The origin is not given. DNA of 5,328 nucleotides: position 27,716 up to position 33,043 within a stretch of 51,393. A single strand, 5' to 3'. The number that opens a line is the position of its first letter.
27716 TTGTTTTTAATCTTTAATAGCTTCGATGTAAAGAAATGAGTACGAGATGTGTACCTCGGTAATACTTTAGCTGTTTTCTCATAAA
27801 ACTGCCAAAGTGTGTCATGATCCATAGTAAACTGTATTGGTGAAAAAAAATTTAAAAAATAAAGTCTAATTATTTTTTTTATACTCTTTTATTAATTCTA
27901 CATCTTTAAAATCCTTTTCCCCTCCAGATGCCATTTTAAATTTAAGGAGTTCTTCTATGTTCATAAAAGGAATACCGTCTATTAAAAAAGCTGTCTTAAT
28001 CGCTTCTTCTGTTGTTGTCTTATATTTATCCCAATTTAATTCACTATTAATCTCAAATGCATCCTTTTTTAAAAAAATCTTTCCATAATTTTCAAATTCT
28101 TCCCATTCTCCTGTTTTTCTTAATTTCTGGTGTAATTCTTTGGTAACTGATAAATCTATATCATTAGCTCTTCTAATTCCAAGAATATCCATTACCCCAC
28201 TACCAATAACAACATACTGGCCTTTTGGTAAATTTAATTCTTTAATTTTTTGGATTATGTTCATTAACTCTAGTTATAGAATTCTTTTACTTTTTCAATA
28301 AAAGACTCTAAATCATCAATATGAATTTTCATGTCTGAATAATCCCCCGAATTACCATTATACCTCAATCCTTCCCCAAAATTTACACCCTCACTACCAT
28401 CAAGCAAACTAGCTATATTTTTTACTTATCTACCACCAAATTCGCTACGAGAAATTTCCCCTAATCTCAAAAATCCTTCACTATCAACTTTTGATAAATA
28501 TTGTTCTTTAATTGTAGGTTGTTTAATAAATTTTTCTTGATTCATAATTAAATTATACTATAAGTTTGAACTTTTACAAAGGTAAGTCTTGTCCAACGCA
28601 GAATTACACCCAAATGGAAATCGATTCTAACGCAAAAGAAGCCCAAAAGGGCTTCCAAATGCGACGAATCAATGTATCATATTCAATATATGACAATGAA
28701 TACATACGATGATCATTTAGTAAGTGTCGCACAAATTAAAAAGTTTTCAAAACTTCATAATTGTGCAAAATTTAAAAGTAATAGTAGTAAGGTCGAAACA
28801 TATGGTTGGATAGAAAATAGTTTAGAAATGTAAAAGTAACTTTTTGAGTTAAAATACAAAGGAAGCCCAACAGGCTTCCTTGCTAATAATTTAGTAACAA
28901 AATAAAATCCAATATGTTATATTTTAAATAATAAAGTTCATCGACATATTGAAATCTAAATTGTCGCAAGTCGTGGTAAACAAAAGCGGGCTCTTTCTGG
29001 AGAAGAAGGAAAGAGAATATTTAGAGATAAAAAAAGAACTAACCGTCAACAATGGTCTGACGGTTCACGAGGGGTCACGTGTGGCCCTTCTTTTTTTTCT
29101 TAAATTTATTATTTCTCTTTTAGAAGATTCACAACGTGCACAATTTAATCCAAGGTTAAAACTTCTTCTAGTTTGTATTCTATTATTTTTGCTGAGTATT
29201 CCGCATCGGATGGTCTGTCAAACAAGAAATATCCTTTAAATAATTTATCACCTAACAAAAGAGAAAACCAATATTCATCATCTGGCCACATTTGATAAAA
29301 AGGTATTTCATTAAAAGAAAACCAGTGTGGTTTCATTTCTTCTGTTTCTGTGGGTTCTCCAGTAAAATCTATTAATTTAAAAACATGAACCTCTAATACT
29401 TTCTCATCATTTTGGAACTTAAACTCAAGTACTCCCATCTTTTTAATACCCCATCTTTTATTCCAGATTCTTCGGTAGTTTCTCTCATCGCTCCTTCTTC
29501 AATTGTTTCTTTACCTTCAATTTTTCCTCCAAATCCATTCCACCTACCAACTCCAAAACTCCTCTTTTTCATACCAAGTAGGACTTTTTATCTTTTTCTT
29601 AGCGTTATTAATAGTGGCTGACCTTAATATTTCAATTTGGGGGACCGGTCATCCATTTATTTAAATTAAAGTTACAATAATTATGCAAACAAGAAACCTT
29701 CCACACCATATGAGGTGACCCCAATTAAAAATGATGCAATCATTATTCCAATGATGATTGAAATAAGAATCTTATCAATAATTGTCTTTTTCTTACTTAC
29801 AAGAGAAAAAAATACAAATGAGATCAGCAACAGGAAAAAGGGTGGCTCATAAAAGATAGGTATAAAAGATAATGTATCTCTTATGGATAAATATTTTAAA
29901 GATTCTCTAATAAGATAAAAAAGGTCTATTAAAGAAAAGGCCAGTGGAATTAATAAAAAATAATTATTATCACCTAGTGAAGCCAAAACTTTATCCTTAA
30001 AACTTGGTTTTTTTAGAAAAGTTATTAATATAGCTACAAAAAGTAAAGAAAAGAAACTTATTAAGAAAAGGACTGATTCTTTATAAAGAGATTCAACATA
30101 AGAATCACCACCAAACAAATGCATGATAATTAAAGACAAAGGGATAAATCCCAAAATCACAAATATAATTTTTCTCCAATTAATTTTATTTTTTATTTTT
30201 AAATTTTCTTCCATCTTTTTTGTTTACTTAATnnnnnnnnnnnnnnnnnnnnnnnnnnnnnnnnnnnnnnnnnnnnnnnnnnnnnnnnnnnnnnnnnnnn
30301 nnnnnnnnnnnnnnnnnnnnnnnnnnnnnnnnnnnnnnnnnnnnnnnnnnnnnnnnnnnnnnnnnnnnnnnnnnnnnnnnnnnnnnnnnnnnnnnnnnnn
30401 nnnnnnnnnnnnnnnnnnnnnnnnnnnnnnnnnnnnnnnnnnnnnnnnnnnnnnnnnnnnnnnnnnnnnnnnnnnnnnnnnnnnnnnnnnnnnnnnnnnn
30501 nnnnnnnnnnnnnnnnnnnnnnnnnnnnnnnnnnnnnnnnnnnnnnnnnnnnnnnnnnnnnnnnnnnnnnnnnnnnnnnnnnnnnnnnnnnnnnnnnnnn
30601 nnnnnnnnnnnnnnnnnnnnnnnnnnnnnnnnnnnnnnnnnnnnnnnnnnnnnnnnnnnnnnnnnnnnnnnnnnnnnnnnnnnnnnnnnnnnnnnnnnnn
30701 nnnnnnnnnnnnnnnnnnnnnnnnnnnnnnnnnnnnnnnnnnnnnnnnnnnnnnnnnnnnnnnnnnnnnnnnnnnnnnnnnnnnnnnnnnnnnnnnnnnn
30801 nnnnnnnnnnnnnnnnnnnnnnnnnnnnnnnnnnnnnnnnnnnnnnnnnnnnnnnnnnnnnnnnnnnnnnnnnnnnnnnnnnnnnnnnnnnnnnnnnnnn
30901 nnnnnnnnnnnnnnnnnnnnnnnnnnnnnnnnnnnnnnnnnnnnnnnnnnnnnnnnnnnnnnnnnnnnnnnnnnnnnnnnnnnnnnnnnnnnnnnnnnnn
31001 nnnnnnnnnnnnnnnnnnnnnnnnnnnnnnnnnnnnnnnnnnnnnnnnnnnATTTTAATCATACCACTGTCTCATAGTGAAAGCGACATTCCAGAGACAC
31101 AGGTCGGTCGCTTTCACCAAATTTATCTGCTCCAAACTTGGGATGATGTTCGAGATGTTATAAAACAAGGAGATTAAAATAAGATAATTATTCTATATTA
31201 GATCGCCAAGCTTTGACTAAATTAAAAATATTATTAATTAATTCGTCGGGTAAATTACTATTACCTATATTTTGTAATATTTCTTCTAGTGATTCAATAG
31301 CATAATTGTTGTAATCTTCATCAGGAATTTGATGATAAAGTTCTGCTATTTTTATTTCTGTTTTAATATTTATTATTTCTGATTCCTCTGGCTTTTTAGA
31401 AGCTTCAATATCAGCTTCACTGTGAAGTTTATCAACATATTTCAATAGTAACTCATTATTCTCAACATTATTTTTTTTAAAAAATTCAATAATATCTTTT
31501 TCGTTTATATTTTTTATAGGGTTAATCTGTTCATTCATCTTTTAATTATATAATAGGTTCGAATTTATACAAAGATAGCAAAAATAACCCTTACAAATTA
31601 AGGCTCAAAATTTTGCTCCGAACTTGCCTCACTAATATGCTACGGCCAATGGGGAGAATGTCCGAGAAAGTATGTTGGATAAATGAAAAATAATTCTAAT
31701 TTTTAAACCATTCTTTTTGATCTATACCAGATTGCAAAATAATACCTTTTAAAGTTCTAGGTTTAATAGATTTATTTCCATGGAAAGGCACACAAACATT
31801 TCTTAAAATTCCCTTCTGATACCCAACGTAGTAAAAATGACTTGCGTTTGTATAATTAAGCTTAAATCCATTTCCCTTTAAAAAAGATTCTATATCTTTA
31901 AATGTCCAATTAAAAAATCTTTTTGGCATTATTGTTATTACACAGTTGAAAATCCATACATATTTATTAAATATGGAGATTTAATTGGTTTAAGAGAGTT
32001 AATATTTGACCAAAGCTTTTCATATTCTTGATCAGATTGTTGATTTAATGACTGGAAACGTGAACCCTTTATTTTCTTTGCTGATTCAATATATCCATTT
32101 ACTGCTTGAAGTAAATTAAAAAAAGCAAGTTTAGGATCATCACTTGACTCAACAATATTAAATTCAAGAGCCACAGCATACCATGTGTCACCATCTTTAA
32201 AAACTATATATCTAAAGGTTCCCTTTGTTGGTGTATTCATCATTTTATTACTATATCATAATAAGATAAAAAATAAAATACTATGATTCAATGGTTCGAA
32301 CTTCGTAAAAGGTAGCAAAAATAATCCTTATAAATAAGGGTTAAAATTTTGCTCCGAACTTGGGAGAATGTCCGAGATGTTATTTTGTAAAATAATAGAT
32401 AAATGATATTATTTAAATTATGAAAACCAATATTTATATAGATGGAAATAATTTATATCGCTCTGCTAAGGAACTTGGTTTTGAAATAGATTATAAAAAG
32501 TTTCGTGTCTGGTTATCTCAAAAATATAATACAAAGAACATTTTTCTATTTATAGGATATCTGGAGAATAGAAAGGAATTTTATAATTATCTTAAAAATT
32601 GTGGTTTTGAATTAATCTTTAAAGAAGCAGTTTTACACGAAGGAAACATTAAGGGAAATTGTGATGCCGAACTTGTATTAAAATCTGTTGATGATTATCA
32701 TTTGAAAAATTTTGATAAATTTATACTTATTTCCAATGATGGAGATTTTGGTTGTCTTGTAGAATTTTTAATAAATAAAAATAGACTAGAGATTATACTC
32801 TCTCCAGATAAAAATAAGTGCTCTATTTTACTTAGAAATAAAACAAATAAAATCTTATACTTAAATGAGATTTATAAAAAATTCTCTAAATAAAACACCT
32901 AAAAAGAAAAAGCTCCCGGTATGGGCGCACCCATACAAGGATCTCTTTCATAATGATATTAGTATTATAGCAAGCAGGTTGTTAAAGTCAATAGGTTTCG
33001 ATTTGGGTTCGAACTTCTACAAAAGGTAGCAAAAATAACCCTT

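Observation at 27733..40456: Cassette-style accessory region abutting tRNA-Asn, punctuated by structured junction repeats sharing a TGCTCC core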

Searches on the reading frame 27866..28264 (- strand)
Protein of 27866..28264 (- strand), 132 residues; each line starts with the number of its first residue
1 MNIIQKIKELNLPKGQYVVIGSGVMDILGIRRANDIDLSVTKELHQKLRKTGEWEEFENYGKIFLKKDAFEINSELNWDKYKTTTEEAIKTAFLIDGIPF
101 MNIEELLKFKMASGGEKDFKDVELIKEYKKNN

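Call 10: search_protein_families(library=pfam, proteins=[window:27866-28264:-], max_evalue=0.01)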
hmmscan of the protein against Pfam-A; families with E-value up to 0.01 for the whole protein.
window:27866-28264:- (132 aa): 0 families

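Call 53: search_protein_families(library=ncbifam, proteins=[window:27866-28264:-], max_evalue=0.01)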
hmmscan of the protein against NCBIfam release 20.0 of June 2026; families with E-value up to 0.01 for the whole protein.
window:27866-28264:- (132 aa): 0 families

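Call 54: search_protein_families(library=padloc, proteins=[window:27866-28264:-], max_evalue=0.01)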
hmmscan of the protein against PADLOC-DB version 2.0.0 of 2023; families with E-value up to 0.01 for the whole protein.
window:27866-28264:- (132 aa): 0 families

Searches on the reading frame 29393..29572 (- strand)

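Call 10: search_protein_families(library=pfam, proteins=[window:29393-29572:-], max_evalue=0.01)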
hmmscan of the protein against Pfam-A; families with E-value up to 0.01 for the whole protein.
window:29393-29572:- (59 aa): 1 family
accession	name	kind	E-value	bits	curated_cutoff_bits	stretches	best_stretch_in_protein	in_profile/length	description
PF00293.34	NUDIX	-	7.2e-08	33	21.1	1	6-48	26-71/134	NUDIX domain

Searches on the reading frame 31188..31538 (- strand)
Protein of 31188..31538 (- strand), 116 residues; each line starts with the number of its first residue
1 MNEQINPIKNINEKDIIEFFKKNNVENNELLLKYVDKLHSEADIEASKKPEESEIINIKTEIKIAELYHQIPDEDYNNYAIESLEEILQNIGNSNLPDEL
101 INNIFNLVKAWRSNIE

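Call 9: search_protein_families(library=pfam, proteins=[window:31188-31538:-], max_evalue=0.01)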
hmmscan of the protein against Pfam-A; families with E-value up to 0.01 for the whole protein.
window:31188-31538:- (116 aa): 0 families

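Call 15: find_encoding_contigs(protein=window:31188-31538:-, flank=10000, max_places=10)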
Protein window:31188-31538:- (116 aa): 3 contigs read that carry it; 3 places shown.
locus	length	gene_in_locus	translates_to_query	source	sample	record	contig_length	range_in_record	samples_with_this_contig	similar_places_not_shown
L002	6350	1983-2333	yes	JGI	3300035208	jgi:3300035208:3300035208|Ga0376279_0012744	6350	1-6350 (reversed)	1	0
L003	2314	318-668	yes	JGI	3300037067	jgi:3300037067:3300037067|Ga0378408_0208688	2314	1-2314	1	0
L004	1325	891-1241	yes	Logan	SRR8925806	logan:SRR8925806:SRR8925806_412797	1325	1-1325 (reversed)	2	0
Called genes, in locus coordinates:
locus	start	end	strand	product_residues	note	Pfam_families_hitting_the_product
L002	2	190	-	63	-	?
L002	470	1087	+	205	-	-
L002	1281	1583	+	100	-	-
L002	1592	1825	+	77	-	PF07927:HicA_toxin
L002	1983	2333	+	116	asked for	-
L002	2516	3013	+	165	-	-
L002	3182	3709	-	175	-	-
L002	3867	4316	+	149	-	-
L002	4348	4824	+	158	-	PF01928:CYTH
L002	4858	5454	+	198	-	PF00702:Hydrolase, PF13419:HAD_2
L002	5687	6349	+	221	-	?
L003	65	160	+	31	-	-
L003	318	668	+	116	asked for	-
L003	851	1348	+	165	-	-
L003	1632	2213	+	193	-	PF01928:CYTH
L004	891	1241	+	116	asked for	-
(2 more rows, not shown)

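Call 53: search_protein_families(library=ncbifam, proteins=[window:31188-31538:-], max_evalue=0.01)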
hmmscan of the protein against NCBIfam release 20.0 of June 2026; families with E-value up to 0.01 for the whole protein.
window:31188-31538:- (116 aa): 0 families

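Call 54: search_protein_families(library=padloc, proteins=[window:31188-31538:-], max_evalue=0.01)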
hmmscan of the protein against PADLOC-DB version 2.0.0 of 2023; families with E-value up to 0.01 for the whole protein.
window:31188-31538:- (116 aa): 0 families

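Call 80: list_cluster_members(proteins=[P0001, window:31188-31538:-, window:32420-32893:+, window:37790-40366:-])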
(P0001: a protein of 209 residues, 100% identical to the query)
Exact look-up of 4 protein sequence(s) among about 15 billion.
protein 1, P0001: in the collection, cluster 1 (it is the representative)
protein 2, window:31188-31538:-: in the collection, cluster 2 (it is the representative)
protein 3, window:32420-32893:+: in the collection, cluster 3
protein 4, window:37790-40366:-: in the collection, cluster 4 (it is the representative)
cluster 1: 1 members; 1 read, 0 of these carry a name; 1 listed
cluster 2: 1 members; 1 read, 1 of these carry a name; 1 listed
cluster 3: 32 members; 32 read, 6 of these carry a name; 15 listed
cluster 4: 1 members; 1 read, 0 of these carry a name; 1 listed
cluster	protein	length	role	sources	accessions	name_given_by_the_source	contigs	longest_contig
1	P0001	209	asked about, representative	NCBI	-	-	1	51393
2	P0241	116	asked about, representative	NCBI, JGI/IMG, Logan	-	hypothetical protein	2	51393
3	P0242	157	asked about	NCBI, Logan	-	-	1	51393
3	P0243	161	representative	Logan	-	-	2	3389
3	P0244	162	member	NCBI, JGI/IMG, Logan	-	uncharacterized LabA/DUF88 family protein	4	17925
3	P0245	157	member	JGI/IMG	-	uncharacterized LabA/DUF88 family protein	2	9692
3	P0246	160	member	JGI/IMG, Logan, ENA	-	uncharacterized LabA/DUF88 family protein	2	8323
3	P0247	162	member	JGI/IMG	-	uncharacterized LabA/DUF88 family protein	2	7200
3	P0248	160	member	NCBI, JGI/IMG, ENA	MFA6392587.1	MAG: NYN domain-containing protein [Candidatus Paceibacterota bacterium]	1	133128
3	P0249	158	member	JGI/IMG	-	uncharacterized LabA/DUF88 family protein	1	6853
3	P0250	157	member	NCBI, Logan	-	-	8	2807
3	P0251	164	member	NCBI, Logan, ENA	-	-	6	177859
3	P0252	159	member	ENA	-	-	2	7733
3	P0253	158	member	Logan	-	-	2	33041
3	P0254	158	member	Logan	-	-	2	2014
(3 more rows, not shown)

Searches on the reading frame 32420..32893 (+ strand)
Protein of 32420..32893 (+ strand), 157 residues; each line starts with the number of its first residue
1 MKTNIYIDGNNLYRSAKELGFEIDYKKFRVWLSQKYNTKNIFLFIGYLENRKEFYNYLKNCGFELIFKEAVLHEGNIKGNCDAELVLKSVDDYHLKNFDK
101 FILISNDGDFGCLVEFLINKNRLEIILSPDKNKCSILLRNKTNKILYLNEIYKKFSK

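Call 9: search_protein_families(library=pfam, proteins=[window:32420-32893:+], max_evalue=0.01)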
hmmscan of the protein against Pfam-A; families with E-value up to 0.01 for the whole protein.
window:32420-32893:+ (157 aa): 1 family
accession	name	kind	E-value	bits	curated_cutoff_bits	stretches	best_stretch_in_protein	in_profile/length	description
PF01936.24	NYN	-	9.9e-17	62.2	24.2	1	2-146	1-142/145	NYN domain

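Call 42: find_encoding_contigs(protein=window:32420-32893:+, flank=10000, max_places=10)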
Protein window:32420-32893:+ (157 aa): 1 contig read that carries it; 1 place shown.
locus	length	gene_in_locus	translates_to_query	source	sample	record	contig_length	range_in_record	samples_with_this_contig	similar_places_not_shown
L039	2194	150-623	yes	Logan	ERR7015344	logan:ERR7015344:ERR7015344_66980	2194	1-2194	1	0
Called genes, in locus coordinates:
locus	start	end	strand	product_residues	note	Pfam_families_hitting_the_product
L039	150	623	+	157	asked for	PF01936:NYN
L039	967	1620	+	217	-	PF03575:Peptidase_S51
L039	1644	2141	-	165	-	PF01230:HIT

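Call 54: search_protein_families(library=padloc, proteins=[window:32420-32893:+], max_evalue=0.01)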
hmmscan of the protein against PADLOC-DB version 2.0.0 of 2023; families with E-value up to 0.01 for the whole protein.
window:32420-32893:+ (157 aa): 1 family
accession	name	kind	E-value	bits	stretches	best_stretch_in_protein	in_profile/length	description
PDLC01154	NYN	-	2.3e-16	58.1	1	3-156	148-303/310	"LabA-like protein, NYN family nuclease"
